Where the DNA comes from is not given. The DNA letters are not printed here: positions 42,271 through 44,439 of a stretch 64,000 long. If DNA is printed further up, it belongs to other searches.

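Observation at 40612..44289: Two-gene operon: FGE-sulfatase-domain protein followed by a beta-CASP metallo-beta-lactamase nuclease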

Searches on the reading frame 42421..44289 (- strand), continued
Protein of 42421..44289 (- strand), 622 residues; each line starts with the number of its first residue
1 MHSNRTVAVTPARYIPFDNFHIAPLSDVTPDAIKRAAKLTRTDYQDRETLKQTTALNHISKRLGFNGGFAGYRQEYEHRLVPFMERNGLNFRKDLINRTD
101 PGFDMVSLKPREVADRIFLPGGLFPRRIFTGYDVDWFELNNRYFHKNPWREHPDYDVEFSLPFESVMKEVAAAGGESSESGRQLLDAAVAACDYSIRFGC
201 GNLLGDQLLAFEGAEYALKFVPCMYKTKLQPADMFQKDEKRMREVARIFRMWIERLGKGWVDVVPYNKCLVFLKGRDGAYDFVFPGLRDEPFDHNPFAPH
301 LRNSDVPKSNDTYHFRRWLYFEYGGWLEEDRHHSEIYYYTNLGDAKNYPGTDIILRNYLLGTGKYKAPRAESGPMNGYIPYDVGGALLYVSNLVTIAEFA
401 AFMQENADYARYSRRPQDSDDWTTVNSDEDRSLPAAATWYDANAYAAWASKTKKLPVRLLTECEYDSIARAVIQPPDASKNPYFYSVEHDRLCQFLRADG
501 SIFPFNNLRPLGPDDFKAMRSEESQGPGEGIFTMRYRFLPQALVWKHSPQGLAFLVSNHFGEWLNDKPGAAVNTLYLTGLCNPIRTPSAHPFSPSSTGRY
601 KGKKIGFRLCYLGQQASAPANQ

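Call 30: find_encoding_contigs(protein=P0035, flank=8000, max_places=2)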
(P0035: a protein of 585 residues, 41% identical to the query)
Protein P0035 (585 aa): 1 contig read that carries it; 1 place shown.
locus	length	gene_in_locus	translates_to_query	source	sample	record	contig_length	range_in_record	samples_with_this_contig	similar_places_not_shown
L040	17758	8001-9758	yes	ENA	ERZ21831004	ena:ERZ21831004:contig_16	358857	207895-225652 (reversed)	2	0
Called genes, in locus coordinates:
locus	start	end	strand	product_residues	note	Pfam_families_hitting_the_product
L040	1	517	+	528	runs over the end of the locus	PF13646:HEAT_2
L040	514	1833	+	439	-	PF13487:HD_5, PF01966:HD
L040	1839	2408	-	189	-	PF02985:HEAT (faint), PF03130:HEAT_PBS (faint), PF13646:HEAT_2, PF00514:Arm (faint), PF13513:HEAT_EZ (faint), PF13646:HEAT_2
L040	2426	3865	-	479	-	PF00224:PK, PF02887:PK_C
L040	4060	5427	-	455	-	PF01134:GIDA (weak), PF01494:FAD_binding_3 (weak), PF03486:HI0933_like (weak), PF07992:Pyr_redox_2, PF12831:FAD_oxidored (weak), PF13738:Pyr_redox_3, PF00070:Pyr_redox, PF02852:Pyr_redox_dim, +3 more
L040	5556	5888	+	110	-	PF01638:HxlR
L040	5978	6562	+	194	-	PF02525:Flavodoxin_2, PF03358:FMN_red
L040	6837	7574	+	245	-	-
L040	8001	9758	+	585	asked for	-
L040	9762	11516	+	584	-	PF00753:Lactamase_B, PF23023:Anti-Pycsar_Apyc1, PF12706:Lactamase_B_2, PF10996:Beta-Casp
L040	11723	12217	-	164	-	PF00436:SSB, PF22657:SSB_1 (weak)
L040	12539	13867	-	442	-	PF00072:Response_reg, PF00158:Sigma54_activat, PF14532:Sigma54_activ_2, PF00004:AAA (weak), PF07724:AAA_2 (weak), PF07728:AAA_5, PF25601:AAA_lid_14, PF02954:HTH_8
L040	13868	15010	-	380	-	PF00072:Response_reg, PF13487:HD_5, PF01966:HD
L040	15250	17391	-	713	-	PF12729:4HB_MCP_1, PF00672:HAMP, PF00015:MCPsignal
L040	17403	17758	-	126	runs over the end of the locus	PF01042:Ribonuc_L-PSP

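Call 31: find_encoding_contigs(protein=P0041, flank=8000, max_places=2)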
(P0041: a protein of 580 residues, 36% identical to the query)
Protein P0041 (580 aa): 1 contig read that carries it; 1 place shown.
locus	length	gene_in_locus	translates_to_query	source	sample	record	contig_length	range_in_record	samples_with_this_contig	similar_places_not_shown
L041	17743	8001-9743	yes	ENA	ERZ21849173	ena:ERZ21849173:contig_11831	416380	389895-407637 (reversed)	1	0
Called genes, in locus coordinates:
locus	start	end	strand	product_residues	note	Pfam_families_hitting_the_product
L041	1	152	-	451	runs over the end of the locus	PF20891:DUF6844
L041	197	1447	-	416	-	PF03783:CsgG (weak)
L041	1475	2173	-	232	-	-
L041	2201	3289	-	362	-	-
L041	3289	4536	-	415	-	-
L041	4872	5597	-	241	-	PF00149:Metallophos, PF12850:Metallophos_2 (faint)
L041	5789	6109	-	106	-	-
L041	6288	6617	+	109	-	-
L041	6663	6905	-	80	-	-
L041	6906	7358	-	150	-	-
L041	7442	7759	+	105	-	-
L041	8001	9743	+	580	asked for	-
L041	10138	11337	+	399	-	-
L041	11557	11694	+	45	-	-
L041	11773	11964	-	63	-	-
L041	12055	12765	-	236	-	PF13386:DsbD_2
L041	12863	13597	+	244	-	PF00072:Response_reg, PF00196:GerE, PF08281:Sigma70_r4_2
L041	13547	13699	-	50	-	-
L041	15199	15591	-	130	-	PF01850:PIN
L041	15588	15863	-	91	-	PF22513:FitA-like_RHH (weak)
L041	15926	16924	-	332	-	PF03308:MeaB, PF02492:cobW (faint)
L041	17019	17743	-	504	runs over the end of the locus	PF02550:AcetylCoA_hydro, PF13336:AcetylCoA_hyd_C, PF04223:CitF (weak)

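Call 32: find_encoding_contigs(protein=P0044, flank=8000, max_places=2)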
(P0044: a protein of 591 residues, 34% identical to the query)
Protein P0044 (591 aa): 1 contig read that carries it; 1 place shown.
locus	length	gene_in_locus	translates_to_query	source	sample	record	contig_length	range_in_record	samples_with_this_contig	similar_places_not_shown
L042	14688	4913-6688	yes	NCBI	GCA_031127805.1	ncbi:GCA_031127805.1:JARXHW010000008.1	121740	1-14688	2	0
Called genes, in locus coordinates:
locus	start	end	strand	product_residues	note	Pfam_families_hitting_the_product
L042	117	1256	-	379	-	PF14072:DndB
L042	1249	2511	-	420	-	-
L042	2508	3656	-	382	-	PF14072:DndB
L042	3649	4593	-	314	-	-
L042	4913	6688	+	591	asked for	PF03781:FGE-sulfatase (weak)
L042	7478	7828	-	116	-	-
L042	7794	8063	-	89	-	-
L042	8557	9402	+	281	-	PF12850:Metallophos_2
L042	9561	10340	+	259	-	PF03883:H2O2_YaaD, PF21818:DUF6884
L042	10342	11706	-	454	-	PF00749:tRNA-synt_1c, PF19269:Anticodon_2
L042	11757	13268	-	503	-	PF00587:tRNA-synt_2b, PF03129:HGTP_anticodon, PF09180:ProRS-C_1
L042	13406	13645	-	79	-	-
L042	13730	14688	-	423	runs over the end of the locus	PF02403:Seryl_tRNA_N, PF00587:tRNA-synt_2b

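Call 37: search_solved_structures(query=A1, max_evalue=1, show_alignments=2)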
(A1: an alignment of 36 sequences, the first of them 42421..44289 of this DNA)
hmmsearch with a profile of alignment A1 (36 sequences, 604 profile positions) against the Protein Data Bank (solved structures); distinct sequences matched with E-value up to 1: 4.
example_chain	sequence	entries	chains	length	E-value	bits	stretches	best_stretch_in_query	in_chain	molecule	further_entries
8khq_A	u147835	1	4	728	0.00042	22.3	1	430-475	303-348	5-histidylcysteine sulfoxide synthase/putative 4-mercaptohistidine N1-methyltranferase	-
6eaz_A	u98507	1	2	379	0.14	14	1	492-547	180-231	Calcium uptake protein 2, mitochondrial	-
8vig_A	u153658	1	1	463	0.16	13.8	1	420-474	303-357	Sulfoxide synthase EgtB-IV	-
5nxl_A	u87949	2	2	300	0.95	11.2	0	434-469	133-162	Non-specific serine/threonine protein kinase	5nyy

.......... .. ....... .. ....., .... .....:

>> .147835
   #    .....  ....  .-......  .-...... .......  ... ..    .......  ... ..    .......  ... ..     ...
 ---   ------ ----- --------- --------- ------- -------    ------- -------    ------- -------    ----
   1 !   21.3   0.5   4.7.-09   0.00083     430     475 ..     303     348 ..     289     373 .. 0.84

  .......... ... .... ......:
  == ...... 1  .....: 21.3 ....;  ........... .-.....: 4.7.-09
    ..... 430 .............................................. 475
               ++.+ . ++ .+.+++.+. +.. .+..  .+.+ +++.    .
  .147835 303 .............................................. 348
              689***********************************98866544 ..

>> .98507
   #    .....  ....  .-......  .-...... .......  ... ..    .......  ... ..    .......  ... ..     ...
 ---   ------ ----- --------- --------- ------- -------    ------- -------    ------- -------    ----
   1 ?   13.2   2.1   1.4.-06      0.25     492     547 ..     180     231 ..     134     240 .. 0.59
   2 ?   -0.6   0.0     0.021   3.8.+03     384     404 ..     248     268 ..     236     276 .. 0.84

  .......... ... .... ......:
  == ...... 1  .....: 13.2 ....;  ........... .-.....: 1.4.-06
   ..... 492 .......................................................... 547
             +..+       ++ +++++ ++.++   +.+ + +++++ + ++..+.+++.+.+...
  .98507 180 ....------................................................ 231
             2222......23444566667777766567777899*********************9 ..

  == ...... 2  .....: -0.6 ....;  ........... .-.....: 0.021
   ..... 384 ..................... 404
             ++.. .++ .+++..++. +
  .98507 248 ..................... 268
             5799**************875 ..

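Call 40: search_protein_representatives(alignment_id=A1)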
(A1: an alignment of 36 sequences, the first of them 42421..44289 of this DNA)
Query: 36 sequences, 604 profile positions. Proteins with E-value up to 0.001 (for the whole library): 1305; up to 1e-10: 317; up to 1e-30: 216. The best 150 are listed.
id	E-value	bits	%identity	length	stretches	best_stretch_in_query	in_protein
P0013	5.0e-257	870.9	-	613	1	4-601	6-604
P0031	1.8e-252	855.9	-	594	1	1-596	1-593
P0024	1.6e-242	823.0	-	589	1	3-598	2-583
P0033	1.3e-234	796.9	-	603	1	1-601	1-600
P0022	1.7e-233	793.2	-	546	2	1-468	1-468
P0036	9.6e-221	751.1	-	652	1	6-599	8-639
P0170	4.1e-193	659.8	-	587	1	12-594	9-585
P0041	1.0e-184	632.1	-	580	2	7-477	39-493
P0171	1.3e-182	625.1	-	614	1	8-595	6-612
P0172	8.7e-178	609.2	-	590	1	4-597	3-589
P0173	1.9e-174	598.1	-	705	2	7-566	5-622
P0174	4.9e-174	596.8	-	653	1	6-595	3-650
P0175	1.7e-172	591.7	-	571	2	191-592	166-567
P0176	3.1e-172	590.9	-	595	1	10-596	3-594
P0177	8.5e-171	586.1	-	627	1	7-594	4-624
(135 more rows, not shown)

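Call 41: find_related_loci(query=A1, collection=metagenome_contigs, flank=6000)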
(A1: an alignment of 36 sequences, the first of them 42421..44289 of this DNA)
Query A1 (622 aa) in metagenome_contigs; peptide patterns used: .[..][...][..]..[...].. (x = any residue, [..] = any of these).
199 stretches matched a pattern; 66 encode a relative of the query (tblastn E <= 1e-3); 66 distinct loci.
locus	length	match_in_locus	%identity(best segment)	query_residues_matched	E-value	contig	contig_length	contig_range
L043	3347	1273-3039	57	11-616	0e+0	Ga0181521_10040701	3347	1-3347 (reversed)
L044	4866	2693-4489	50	5-620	0e+0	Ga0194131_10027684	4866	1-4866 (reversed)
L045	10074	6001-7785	51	1-614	0e+0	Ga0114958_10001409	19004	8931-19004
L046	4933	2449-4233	52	1-614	0e+0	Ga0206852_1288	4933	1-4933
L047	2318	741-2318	56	11-552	0e+0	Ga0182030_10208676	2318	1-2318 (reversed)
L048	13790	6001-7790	49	1-620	2e-171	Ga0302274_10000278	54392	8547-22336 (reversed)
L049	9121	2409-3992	52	12-622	2e-154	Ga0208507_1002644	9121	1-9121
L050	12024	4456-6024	52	12-614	1e-152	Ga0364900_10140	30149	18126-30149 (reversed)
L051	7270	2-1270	54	178-616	4e-146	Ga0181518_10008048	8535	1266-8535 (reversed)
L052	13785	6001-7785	49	1-618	0e+0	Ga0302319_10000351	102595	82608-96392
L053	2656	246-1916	39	14-610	1e-122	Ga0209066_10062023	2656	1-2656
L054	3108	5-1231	47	181-611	4e-112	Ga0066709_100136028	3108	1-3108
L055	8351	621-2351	36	13-611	3e-99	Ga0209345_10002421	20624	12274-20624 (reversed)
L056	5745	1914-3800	34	5-613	5e-97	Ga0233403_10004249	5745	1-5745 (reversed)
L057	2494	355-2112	36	4-617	3e-100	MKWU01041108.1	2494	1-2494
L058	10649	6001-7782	47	1-615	6e-163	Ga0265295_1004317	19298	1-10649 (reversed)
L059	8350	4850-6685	32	6-611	9e-86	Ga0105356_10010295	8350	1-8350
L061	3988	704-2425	31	11-611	1e-77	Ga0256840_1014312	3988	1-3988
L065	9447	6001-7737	29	3-612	1e-68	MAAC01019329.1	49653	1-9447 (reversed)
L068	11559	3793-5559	30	25-613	5e-53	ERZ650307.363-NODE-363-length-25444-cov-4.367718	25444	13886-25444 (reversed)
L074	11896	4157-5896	29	25-614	6e-51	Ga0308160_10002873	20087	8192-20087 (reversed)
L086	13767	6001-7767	26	13-611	3e-47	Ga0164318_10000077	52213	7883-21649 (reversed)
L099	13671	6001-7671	34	11-611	8e-85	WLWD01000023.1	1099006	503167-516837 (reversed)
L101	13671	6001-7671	34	11-611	8e-85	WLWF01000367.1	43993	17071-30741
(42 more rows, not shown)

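Call 42: find_related_loci(query=A1, collection=viral_contigs, flank=6000)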
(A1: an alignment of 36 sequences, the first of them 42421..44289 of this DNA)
Query A1 (622 aa) in viral_contigs; peptide patterns used: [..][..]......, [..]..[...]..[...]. (x = any residue, [..] = any of these).
34 stretches matched a pattern; 1 encode a relative of the query (tblastn E <= 1e-3); 1 distinct loci.
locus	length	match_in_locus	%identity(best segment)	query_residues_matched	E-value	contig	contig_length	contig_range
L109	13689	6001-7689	29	49-620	6e-50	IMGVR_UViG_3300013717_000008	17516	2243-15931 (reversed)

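Call 45: search_protein_families(library=pfam, proteins=[L074:6158-7642:+, L099:7680-9152:+, L055:2557-6714:+, L041:9946-11337:+, L058:7804-8403:+, L061:2419-3366:+, L059:6836-7744:+, L056:3928-4542:+, L086:7784-8485:+, L068:5547-6536:+], max_evalue=0.01)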
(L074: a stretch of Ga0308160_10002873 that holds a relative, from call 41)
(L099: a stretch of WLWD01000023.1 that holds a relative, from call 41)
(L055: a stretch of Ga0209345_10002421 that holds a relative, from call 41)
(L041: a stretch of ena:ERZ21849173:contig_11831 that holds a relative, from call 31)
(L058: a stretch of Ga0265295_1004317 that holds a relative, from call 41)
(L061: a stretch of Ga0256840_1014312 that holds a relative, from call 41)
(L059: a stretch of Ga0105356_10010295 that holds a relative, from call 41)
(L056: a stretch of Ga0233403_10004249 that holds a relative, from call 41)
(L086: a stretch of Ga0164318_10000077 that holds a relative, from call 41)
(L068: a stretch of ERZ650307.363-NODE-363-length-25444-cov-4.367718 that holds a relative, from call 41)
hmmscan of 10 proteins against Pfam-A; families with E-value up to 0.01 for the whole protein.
L074:6158-7642:+ (494 aa): 1 family
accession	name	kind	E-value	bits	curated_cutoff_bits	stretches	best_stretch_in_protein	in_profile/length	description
PF01936.24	NYN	-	7.4e-19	69.1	24.2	1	3-160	2-142/145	NYN domain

L099:7680-9152:+ (490 aa): 2 families
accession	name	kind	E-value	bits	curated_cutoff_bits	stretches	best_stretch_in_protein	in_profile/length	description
PF04055.27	Radical_SAM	-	1.5e-10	42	29.5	1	256-414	2-163/166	Radical SAM superfamily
PF02310.24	B12-binding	-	3.5e-06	27.3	32.1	1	95-207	15-120/121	B12 binding domain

L055:2557-6714:+ (1385 aa): 11 families
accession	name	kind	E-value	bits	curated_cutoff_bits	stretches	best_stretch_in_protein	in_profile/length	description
PF00515.34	TPR_1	-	2.7e-32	109.7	27.8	1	726-757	1-32/34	Tetratricopeptide repeat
PF13181.12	TPR_8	-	2.3e-21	74.5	25.7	0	626-657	1-32/34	Tetratricopeptide repeat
PF07719.23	TPR_2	-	9.2e-21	72.6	27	0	726-756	1-31/34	Tetratricopeptide repeat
PF13424.12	TPR_12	-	5.5e-12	46.1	30.1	0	1023-1059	1-39/77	Tetratricopeptide repeat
PF13371.12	TPR_9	-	1.3e-09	38.3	35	0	725-757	28-60/73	Tetratricopeptide repeat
PF13191.12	AAA_16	-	1.9e-08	35.4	32.6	1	23-264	1-158/167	AAA ATPase domain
PF10516.15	SHNi-TPR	-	5.7e-08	32.6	21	0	745-761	20-36/38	SHNi-TPR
PF13414.12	TPR_11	-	1.2e-07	31.7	26.8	0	1082-1105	1-24/42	TPR repeat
PF25524.1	RSLD_CPSF6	-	3.2e-07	30.9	27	0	775-807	13-45/96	CPSF6-like, RSLD domain, N-terminal region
PF13374.12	TPR_10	-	0.00051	20.4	27.5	0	1075-1106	2-33/42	Tetratricopeptide repeat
PF20739.2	TraK_2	-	0.00098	19.3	25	0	915-980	16-77/198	Potential transfer protein TraK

L041:9946-11337:+ (463 aa): 2 families
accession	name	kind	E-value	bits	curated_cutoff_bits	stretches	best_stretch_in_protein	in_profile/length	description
PF00023.36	Ank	-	0.0035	18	21.1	0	140-163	5-28/33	Ankyrin repeat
PF12796.13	Ank_2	-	0.0083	17.1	27.3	0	117-161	7-53/90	Ankyrin repeats (3 copies)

L058:7804-8403:+ (199 aa): 1 family
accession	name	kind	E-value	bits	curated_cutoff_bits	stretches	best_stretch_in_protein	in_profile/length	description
PF01936.24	NYN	-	2.1e-31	109.8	24.2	1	26-158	2-144/145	NYN domain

L061:2419-3366:+ (315 aa): 2 families
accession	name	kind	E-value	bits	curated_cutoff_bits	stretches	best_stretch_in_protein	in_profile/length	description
PF04055.27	Radical_SAM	-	4.6e-15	56.6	29.5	1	28-176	3-139/166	Radical SAM superfamily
PF13353.11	Fer4_12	-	0.00012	22.9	22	1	29-128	12-95/137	4Fe-4S single cluster domain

L059:6836-7744:+ (302 aa): 2 families
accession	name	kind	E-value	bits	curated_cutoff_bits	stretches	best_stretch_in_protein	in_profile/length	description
PF04055.27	Radical_SAM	-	1.2e-10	42.2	29.5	1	15-168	3-139/166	Radical SAM superfamily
PF13353.11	Fer4_12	-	5.8e-06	27.1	22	1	16-134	12-115/137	4Fe-4S single cluster domain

L056:3928-4542:+ (204 aa): 1 family
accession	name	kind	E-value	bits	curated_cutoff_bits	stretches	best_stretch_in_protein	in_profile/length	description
PF19077.6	Big_13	-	0.0075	17.2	27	0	33-74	56-96/102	Bacterial Ig-like domain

L086:7784-8485:+ (233 aa): 1 family
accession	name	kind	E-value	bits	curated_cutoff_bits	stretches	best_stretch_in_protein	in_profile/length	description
PF01936.24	NYN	-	2.9e-28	99.6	24.2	1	7-149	1-144/145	NYN domain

L068:5547-6536:+ (329 aa): 2 families
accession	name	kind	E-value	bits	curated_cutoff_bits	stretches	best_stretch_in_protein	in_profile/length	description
PF04055.27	Radical_SAM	-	3.9e-15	56.8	29.5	1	41-176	3-125/166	Radical SAM superfamily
PF13353.11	Fer4_12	-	7.1e-07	30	22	1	42-162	12-118/137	4Fe-4S single cluster domain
